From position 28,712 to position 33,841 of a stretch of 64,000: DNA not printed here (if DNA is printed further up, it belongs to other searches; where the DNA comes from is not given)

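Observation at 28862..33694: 1,610-aa lipoprotein fusing two GT-C glycosyltransferases, with ~420 aa of beta-sandwich domains inserted just before the catalytic DE motif of the PMT half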

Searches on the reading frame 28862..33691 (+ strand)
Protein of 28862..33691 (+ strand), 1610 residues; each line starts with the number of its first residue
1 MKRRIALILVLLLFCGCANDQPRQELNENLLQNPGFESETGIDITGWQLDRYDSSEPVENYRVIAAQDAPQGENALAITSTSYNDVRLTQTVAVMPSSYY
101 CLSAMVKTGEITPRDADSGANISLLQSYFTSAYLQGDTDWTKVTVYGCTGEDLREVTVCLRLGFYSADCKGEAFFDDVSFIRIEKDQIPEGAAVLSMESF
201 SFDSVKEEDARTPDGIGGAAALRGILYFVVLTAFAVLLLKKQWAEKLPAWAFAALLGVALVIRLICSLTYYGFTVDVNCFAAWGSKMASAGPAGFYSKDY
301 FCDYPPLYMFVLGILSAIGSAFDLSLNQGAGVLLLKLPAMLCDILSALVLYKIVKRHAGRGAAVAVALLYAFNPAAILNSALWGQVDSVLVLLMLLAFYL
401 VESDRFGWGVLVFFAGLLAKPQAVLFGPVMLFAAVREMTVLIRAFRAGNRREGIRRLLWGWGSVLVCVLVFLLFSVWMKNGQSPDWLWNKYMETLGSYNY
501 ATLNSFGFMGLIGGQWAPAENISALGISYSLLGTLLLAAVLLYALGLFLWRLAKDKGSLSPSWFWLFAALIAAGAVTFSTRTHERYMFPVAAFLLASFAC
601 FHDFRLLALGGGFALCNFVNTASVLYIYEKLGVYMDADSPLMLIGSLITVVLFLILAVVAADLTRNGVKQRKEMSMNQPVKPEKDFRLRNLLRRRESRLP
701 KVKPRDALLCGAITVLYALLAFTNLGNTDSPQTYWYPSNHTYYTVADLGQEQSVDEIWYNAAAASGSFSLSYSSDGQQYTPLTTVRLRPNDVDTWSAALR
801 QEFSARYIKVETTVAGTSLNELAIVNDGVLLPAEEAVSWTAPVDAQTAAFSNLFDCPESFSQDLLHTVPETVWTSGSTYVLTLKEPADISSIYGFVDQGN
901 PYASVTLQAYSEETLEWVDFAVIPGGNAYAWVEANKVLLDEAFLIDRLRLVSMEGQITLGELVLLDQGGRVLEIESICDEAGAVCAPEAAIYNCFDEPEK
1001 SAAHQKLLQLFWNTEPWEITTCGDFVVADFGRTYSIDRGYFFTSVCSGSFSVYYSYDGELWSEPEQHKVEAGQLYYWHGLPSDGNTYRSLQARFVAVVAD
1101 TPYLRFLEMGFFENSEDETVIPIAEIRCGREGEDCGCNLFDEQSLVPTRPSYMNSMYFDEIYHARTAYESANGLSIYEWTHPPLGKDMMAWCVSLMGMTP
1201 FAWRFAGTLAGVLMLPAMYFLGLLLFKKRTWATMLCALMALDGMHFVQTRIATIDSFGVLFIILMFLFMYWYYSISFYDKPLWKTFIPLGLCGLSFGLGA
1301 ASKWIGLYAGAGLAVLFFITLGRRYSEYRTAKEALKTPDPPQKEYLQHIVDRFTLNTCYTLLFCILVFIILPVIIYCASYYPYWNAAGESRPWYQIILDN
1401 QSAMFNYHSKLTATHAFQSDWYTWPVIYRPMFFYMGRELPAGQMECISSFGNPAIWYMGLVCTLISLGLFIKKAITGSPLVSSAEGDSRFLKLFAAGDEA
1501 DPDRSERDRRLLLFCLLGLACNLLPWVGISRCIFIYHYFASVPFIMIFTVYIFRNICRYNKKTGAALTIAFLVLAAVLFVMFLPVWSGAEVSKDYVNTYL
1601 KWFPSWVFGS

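Call 4: search_protein_families(library=pfam, proteins=[window:28862-33691:+], max_evalue=1)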
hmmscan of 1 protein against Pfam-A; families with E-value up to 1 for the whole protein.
window:28862-33691:+ (1610 aa): 8 families
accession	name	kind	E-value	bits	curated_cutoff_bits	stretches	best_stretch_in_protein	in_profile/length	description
PF16192.10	PMT_4TMC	-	2.1e-27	96.4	32.4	1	1398-1606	6-202/202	C-terminal four TMM region of protein-O-mannosyltransferase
PF00754.31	F5_F8_type_C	-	2.2e-10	41.2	28.2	1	729-814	19-114/127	F5/8 type C domain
PF02366.24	PMT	-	2.5e-10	40.8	22.7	1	1198-1381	80-238/245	Dolichyl-phosphate-mannose-protein mannosyltransferase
PF13231.12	PMT_2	-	6.5e-09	36.6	26.1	2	1181-1323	2-135/160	Dolichyl-phosphate-mannose-protein mannosyltransferase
PF22633.2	F5_F8_type_C_2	-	0.00074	20.5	27.8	1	726-810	5-91/91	NedA-like, galactose-binding domain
PF22825.2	HpiC1-like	-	0.074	13.6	27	1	32-178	6-171/174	HpiC1 cyclase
PF20101.4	DUF6491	-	0.14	12.6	27.5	0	3-47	4-53/138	Family of unknown function (DUF6491)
PF22637.2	CBM_4_9_1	-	0.16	12.7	27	1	73-179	44-147/148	BppA domain 1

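Call 5: search_protein_families(library=ncbifam, proteins=[window:28862-33691:+], max_evalue=1)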
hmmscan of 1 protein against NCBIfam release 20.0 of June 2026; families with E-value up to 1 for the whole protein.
window:28862-33691:+ (1610 aa): 4 families
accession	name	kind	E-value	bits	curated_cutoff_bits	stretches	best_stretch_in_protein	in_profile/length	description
NF058602.1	PrMnsylTfPmt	equivalog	2e-13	50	800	3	1138-1264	62-182/530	protein O-mannosyltransferase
NF046093.1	AZOBR_p60025_fam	subfamily_domain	1.8e-06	27.3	150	1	340-436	121-213/232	AZOBR_p60025 family cell surface glycopolymer formation protein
TIGR04154.1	archaeo_STT3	subfamily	0.00055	18.4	450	1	303-388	68-151/831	oligosaccharyl transferase, archaeosortase A system-associated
TIGR03516.1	ppisom_GldI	equivalog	0.17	11.2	157.6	1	1-27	1-27/177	gliding motility-associated peptidyl-prolyl isomerase GldI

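Call 7: search_solved_structures(query=window:28862-33691:+, max_evalue=1)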
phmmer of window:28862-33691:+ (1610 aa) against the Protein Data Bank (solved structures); distinct sequences matched with E-value up to 1: 5.
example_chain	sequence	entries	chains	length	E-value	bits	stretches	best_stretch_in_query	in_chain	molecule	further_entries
9e61_A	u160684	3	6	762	0.00018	22.6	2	1201-1315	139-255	Dolichyl-phosphate-mannose--protein mannosyltransferase 4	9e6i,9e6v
2jd9_A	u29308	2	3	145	0.018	16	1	731-830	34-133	YECBM32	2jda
7d29_A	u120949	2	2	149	0.28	12.1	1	732-820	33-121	AlyQ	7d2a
9i5k_A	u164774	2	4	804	0.71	10.7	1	1396-1471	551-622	Dolichyl-phosphate-mannose--protein mannosyltransferase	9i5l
5xnr_A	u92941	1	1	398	0.84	10.5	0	732-836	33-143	AlyQ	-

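Call 14: find_homologous_proteins(query=window:28862-33691:+, max_evalue=0.00001)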
Query window:28862-33691:+ (1610 aa): 287 proteins with E <= 0.00001 among 8000 candidates; the best 120 are listed.
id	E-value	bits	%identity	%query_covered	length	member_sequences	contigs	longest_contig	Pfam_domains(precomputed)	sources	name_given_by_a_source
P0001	0.0e+0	3715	100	100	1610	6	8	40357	PF00754.32,PF02366.25,PF16192.11,PF13231.13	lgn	-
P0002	0.0e+0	3296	88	100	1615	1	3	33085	PF00754.32,PF02366.25,PF16192.11,PF13231.13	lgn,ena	-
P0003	0.0e+0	3217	86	100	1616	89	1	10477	PF00754.32,PF02366.25,PF16192.11,PF13231.13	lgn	-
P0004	0.0e+0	3047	80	100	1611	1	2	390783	PF00754.32,PF02366.25,PF16192.11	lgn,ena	-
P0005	0.0e+0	2709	72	100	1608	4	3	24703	PF00754.32,PF02366.25,PF16192.11,PF13231.13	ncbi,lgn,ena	-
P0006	0.0e+0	1828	52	100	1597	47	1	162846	PF00754.32,PF02366.25,PF16192.11,PF13231.13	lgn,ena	-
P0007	0.0e+0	1806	52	100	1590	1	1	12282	PF00754.32,PF02366.25,PF16192.11,PF13231.13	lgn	-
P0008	0.0e+0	1785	52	100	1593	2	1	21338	PF00754.32,PF02366.25,PF02018.24,PF16192.11,PF13231.13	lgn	-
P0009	0.0e+0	1771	51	99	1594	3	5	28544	PF09594.17,PF00754.32,PF02366.25,PF22633.4,PF16192.11,PF13231.13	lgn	-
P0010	0.0e+0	1763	51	99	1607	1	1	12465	PF00754.32,PF02366.25,PF22633.4,PF16192.11,PF13231.13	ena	-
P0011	0.0e+0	1739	50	100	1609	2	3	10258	PF00754.32,PF02366.25,PF22633.4,PF16192.11,PF13231.13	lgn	-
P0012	0.0e+0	1734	50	100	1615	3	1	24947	PF00754.32,PF02366.25,PF22633.4,PF16192.11,PF13231.13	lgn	-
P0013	0.0e+0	1716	55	47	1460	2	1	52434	PF00754.32,PF02366.25,PF16192.11,PF13231.13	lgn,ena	-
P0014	0.0e+0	1714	50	99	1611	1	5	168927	PF00754.32,PF02366.25,PF22633.4,PF16192.11,PF13231.13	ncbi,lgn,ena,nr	ncbi:MAG: discoidin domain-containing protein [Clostridia bacterium]|nr:discoidin domain-containing 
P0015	0.0e+0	1709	56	46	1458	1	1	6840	PF00754.32,PF02366.25,PF22633.4,PF16192.11,PF13231.13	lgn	-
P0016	0.0e+0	1703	50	99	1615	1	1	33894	PF00754.32,PF02366.25,PF22633.4,PF16192.11,PF13231.13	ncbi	-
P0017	0.0e+0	1676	49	99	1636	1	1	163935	PF00754.32,PF02366.25,PF16192.11,PF13231.13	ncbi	-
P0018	0.0e+0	1660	49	99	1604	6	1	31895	PF00754.32,PF02366.25,PF16192.11,PF13231.13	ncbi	-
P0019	0.0e+0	1622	47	99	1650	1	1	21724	PF00754.32,PF02366.25,PF16192.11,PF13231.13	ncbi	-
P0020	0.0e+0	1608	47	99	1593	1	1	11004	PF00754.32,PF02366.25,PF22633.4,PF16192.11,PF13231.13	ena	-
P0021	0.0e+0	1600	46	100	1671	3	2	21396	PF00754.32,PF02366.25,PF16192.11,PF13231.13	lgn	-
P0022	0.0e+0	1597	47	99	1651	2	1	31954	PF00754.32,PF02366.25,PF16192.11,PF13231.13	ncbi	-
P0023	0.0e+0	1548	52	42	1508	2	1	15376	PF00754.32,PF02366.25,PF16192.11,PF13231.13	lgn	-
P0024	0.0e+0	1505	45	100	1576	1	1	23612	PF00754.32,PF02366.25,PF02018.24,PF16192.11,PF13231.13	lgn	-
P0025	0.0e+0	1499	44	100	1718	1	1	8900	PF00754.32,PF02366.25,PF16192.11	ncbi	-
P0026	0.0e+0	1431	52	42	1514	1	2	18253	PF00754.32,PF02366.25,PF16192.11,PF13231.13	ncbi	-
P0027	0.0e+0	1296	42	100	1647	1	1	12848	PF00754.32,PF02366.25,PF22633.4,PF16192.11,PF13231.13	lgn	-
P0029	1.6e-281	956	47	37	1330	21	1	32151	PF00754.32,PF02366.25,PF16192.11,PF13231.13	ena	-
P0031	6.9e-258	878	43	36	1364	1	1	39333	PF00754.32,PF02366.25,PF16192.11,PF13231.13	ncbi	-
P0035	3.6e-215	736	38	37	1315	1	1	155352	PF02366.25,PF16192.11,PF13231.13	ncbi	-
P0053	8.6e-196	672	38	36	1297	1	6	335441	PF02366.25,PF16192.11,PF13231.13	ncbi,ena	-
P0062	3.5e-188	647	39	37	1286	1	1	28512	PF09594.17,PF02366.25,PF02018.24,PF16192.11,PF13231.13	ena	-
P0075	1.7e-183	631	38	35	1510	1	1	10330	PF00754.32,PF02366.25,PF16192.11,PF13231.13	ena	-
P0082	3.4e-182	627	36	37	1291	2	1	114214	PF06728.20,PF02366.25,PF16192.11,PF13231.13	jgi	jgi:Gpi18-like mannosyltransferase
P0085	1.9e-180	621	30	52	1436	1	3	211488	PF02366.25,PF16192.11,PF13231.13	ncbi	-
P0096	1.7e-177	611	38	35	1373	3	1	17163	PF00754.32,PF02366.25,PF16192.11,PF13231.13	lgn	-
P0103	6.2e-176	606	29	53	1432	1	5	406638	PF02366.25,PF16192.11,PF13231.13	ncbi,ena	-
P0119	9.4e-173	595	41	37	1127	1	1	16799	PF09594.17,PF00754.32,PF02366.25,PF16192.11,PF13231.13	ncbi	-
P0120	1.3e-172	595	40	33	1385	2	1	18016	PF00754.32,PF02366.25,PF16192.11,PF13231.13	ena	-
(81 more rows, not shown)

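Call 25: find_related_loci(query=window:28862-33691:+, collection=genome_contigs, flank=10000)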
Query window:28862-33691:+ (1610 aa) in genome_contigs; peptide patterns used: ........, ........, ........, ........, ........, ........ (x = any residue, [..] = any of these).
31 stretches matched a pattern; 18 encode a relative of the query (tblastn E <= 1e-3); 18 distinct loci.
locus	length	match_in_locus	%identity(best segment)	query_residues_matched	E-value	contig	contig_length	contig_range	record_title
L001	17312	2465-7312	86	1-1610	0e+0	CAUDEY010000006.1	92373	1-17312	MAG TPA_asm: uncultured Clostridia bacterium isolate ERR9578208_bin.28_MetaWRAP_v1.3_MAG genome assembly, contig: ERZ185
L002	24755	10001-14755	53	8-1609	0e+0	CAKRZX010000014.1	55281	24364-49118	MAG: uncultured Clostridia bacterium isolate REFINED_METABAT215_TOP10_CONTIGS_1500_ASSEMBLY_K77_MERGED__Hadza_MoBio_hadz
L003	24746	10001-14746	52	17-1610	0e+0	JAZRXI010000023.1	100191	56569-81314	MAG: Clostridia bacterium isolate T1900044951_TA20190004.MAGScoT_cleanbin_000006 SGB_3657_k141_693103, whole genome shot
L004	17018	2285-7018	52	21-1610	0e+0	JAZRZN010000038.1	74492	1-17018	MAG: Clostridia bacterium isolate T1900044948_TA20190001.MAGScoT_cleanbin_000011 SGB_3505_k141_414912, whole genome shot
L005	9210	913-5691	52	1-1610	0e+0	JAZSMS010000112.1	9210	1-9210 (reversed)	MAG: Clostridia bacterium isolate T1900044553_TS20190019.MAGScoT_cleanbin_000017 SGB_263_k141_116888, whole genome shotg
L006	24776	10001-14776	50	15-1606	0e+0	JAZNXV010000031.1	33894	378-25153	MAG: Clostridia bacterium isolate T1900044778_TS20190244.MAGScoT_cleanbin_000016 SGB_2525_k141_2120218, whole genome sho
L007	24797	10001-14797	48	1-1606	0e+0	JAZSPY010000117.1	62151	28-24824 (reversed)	MAG: Clostridia bacterium isolate T1900044545_TS20190011.MAGScoT_cleanbin_000020 SGB_122_k141_2206319, whole genome shot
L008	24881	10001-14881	48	14-1606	0e+0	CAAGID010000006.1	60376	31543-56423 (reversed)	MAG TPA_asm: Clostridia bacterium, isolate HGM11321, WGS project CAAGID010000000 data, contig: SRS476288_58_k119_40691,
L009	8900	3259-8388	44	1-1606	0e+0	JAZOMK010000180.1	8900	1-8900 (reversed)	MAG: Clostridia bacterium isolate T1900045648_YK20190342.MAGScoT_cleanbin_000020 SGB_8182_k141_1682936, whole genome sho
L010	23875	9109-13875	50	14-1606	0e+0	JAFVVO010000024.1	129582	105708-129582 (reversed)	MAG: Clostridia bacterium isolate RGIG5434 Sheep_Colon-4__c525375, whole genome shotgun sequence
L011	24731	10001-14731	49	15-1606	0e+0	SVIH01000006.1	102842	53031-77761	MAG: Clostridiales bacterium isolate SIG404 NODE_4852_length_102842_cov_4.724617, whole genome shotgun sequence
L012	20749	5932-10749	72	2-1610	0e+0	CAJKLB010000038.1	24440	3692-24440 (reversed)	MAG TPA_asm: uncultured Selenomonadales bacterium isolate ERR321594-bin.40 genome assembly, contig: NODE_979_length_2444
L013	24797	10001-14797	49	1-1606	0e+0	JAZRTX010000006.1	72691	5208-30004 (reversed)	MAG: Clostridia bacterium isolate T1900045338_YK20190027.MAGScoT_cleanbin_000011 SGB_6637_k141_1290004, whole genome sho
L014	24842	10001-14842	50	1-1609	0e+0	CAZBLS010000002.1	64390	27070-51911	MAG TPA_asm: uncultured Oscillospiraceae bacterium isolate SRP350583_co2_425 genome assembly, contig: NODE_488_length_64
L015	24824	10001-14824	50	6-1609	0e+0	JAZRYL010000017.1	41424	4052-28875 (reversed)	MAG: Clostridia bacterium isolate T1900044950_TA20190003.MAGScoT_cleanbin_000006 SGB_3589_k141_1987871, whole genome sho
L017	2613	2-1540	69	1097-1610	0e+0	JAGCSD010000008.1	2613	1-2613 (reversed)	MAG: Clostridia bacterium isolate RGIG10073 Yak_Rumen-1__c57261, whole genome shotgun sequence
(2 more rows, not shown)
